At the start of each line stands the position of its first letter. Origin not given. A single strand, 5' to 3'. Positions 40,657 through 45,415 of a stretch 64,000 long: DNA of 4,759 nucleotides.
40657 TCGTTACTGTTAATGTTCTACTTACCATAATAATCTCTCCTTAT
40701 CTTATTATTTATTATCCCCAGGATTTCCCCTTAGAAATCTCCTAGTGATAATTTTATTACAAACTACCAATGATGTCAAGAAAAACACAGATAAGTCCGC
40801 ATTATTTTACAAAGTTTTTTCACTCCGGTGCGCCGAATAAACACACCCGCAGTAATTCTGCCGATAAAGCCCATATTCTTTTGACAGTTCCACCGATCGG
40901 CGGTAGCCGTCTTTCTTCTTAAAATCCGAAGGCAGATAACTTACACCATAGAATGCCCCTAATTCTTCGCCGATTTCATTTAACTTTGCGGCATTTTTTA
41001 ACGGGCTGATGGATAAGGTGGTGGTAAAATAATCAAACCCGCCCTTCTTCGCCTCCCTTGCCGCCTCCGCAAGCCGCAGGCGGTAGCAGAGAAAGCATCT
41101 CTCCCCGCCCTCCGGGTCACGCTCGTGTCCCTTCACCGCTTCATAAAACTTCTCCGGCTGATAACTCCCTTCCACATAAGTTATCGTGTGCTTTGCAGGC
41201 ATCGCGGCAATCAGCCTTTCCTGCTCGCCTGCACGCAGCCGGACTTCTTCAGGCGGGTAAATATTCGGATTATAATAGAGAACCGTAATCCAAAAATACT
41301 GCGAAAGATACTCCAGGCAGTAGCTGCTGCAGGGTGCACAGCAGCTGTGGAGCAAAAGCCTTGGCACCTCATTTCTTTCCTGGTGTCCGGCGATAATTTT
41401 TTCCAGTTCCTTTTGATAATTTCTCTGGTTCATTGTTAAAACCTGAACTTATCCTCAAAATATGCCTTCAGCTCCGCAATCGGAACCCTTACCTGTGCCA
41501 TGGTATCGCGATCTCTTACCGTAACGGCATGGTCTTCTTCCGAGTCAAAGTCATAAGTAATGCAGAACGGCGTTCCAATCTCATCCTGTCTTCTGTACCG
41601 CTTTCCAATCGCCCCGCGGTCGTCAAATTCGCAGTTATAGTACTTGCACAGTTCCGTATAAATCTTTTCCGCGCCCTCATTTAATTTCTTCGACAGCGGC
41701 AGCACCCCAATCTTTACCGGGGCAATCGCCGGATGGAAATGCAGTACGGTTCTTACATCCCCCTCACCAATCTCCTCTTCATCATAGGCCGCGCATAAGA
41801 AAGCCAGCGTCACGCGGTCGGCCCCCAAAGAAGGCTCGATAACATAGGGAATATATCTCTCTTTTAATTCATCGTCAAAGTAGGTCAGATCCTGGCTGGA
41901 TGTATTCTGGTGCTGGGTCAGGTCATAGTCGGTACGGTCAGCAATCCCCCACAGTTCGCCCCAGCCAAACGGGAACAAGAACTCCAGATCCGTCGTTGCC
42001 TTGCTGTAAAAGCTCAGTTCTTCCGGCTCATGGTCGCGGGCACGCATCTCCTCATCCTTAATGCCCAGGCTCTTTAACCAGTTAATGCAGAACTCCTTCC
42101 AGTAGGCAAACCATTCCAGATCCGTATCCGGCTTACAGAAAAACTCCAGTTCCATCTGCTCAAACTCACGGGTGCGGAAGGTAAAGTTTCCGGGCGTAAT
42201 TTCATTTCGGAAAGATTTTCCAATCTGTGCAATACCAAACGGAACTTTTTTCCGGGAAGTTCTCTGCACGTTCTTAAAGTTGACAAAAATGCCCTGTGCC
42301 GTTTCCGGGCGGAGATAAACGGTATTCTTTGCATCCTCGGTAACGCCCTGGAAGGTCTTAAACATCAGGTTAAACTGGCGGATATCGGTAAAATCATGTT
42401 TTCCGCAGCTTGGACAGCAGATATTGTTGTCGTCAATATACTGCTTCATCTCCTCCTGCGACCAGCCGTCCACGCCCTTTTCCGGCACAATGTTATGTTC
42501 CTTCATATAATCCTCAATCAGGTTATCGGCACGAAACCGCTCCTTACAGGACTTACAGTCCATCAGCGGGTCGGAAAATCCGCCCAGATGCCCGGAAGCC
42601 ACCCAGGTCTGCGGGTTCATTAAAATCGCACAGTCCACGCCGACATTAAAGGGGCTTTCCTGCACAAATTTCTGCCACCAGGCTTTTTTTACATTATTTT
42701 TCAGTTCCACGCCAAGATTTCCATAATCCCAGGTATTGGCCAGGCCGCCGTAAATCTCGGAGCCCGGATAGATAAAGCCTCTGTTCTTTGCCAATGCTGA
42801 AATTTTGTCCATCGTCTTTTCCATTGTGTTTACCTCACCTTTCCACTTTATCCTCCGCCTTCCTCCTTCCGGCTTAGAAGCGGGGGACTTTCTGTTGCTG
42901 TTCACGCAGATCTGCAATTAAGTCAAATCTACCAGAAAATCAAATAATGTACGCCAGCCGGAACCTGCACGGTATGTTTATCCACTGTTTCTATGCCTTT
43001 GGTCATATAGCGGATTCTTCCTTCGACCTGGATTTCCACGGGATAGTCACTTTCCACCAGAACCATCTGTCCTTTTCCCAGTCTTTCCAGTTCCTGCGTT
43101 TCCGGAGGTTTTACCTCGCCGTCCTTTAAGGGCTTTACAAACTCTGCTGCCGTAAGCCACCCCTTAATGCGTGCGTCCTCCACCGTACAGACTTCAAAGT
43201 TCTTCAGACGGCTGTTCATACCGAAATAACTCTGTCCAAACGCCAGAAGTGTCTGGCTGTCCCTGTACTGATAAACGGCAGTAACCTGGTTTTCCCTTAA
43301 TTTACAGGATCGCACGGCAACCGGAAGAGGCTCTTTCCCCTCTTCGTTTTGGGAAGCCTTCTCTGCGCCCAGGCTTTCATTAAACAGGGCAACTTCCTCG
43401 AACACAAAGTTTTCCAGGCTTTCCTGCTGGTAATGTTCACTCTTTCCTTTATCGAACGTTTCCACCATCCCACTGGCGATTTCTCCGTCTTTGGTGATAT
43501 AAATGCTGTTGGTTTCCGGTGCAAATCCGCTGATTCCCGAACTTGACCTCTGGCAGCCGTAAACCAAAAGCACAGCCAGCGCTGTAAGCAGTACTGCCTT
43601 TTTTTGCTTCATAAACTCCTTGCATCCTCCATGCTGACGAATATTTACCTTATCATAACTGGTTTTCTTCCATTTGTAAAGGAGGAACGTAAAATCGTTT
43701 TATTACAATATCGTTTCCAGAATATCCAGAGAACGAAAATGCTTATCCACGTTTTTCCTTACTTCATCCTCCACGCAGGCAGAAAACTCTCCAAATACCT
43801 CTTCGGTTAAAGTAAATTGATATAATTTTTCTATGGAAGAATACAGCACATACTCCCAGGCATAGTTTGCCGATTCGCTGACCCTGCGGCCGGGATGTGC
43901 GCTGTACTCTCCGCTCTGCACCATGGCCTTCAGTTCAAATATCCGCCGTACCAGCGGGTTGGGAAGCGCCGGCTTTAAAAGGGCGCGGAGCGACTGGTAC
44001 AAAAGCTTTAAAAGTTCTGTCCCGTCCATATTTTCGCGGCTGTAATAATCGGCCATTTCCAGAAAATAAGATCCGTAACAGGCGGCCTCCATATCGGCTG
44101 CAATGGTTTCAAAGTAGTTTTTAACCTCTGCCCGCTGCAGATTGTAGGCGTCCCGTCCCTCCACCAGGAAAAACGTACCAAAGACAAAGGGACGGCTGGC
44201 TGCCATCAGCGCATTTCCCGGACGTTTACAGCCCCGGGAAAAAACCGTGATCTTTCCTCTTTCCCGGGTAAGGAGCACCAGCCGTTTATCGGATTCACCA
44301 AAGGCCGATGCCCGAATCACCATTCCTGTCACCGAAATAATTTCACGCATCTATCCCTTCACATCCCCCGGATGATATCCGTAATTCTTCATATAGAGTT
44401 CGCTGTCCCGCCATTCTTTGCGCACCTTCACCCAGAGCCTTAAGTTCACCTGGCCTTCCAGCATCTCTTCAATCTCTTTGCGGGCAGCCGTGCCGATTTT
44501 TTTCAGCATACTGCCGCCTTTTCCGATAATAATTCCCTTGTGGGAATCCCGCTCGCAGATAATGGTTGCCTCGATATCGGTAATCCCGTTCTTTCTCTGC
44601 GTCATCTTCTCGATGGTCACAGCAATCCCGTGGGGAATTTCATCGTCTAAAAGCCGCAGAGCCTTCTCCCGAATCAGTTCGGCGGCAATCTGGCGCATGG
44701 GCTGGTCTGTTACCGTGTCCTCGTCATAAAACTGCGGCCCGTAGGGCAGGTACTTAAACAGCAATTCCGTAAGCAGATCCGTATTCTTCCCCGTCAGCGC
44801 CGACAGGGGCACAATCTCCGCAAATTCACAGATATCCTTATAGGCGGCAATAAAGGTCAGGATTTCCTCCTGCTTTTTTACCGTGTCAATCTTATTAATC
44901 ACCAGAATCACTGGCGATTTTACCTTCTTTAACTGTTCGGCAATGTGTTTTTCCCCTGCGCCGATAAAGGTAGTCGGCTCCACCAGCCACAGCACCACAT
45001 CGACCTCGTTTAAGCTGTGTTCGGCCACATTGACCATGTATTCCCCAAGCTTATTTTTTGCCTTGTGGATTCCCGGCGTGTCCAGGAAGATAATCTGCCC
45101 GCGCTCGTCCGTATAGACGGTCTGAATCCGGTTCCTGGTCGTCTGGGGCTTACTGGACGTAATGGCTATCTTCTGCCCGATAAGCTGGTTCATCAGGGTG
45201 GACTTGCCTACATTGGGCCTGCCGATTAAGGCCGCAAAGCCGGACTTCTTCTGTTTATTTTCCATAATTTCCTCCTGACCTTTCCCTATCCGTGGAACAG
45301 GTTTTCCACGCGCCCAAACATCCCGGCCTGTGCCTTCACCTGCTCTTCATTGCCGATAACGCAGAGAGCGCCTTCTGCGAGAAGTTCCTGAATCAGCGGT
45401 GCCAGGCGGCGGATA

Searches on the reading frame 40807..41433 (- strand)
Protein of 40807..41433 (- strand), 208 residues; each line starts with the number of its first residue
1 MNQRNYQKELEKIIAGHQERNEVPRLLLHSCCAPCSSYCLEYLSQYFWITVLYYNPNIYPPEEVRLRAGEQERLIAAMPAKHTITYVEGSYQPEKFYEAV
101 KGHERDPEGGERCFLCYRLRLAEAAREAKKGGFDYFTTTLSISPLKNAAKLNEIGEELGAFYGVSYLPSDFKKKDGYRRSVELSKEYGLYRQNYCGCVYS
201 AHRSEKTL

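Call 25: search_protein_families(library=pfam, proteins=[window:40807-41433:-], max_evalue=0.00001)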
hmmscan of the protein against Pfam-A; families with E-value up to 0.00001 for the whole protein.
window:40807-41433:- (208 aa): 1 family
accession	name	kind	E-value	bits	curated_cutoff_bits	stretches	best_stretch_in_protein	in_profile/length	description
PF02677.20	QueH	-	2e-70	236.9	23.5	1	26-201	1-173/175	Epoxyqueuosine reductase QueH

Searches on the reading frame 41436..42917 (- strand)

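Call 25: search_protein_families(library=pfam, proteins=[window:41436-42917:-], max_evalue=0.00001)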
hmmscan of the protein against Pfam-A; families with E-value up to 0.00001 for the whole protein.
window:41436-42917:- (493 aa): 2 families
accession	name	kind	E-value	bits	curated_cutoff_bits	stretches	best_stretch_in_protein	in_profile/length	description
PF03129.25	HGTP_anticodon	-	3.2e-20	72.5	21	1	403-489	2-93/94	Anticodon binding domain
PF00587.30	tRNA-synt_2b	-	2.3e-10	41.2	29.3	1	194-372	5-174/179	tRNA synthetase class II core domain (G, H, P, S and T)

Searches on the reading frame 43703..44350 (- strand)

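Call 60: search_protein_families(library=pfam, proteins=[window:43703-44350:-], max_evalue=0.00001)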
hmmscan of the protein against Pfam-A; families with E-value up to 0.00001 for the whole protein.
window:43703-44350:- (215 aa): 2 families
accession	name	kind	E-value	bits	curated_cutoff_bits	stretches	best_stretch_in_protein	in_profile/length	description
PF11967.14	RecO_N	-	9.3e-15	54.9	27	1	1-80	1-80/80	Recombination protein O N terminal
PF02565.21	RecO_C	-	2.8e-10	40.6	22.1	1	86-147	3-63/157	Recombination protein O C terminal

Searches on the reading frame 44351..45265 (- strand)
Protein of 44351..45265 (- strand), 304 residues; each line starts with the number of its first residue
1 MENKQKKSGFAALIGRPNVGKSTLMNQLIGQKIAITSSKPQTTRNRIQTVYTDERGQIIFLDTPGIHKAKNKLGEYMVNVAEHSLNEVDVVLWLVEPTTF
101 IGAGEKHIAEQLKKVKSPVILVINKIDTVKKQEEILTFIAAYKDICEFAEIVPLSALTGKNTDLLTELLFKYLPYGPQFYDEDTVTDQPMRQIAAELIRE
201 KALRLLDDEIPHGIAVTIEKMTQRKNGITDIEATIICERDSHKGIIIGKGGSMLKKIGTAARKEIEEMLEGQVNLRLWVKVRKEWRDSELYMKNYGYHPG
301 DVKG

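Call 60: search_protein_families(library=pfam, proteins=[window:44351-45265:-], max_evalue=0.00001)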
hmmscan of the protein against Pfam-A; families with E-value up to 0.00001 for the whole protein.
window:44351-45265:- (304 aa): 7 families
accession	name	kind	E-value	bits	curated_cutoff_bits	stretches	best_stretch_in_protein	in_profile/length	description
PF01926.29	MMR_HSR1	-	1.1e-26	93.6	21.9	1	11-125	2-113/113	50S ribosome-binding GTPase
PF07650.23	KH_2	-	1.5e-22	79.7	22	1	209-286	1-78/78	KH domain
PF02421.24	FeoB_N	-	5.8e-14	52.3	27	1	12-165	4-152/156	Ferrous iron transport protein B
PF00009.33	GTP_EFTU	-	8.8e-12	45.4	26.5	1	13-174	8-187/188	Elongation factor Tu GTP binding domain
PF00350.29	Dynamin_N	-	1.5e-10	41.8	27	0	12-47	2-36/168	Dynamin family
PF03193.22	RsgA_GTPase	-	5.4e-09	36.6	30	0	8-68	106-170/174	RsgA GTPase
PF04548.22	AIG1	-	2.3e-07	30.8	27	1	13-115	5-110/212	AIG1 family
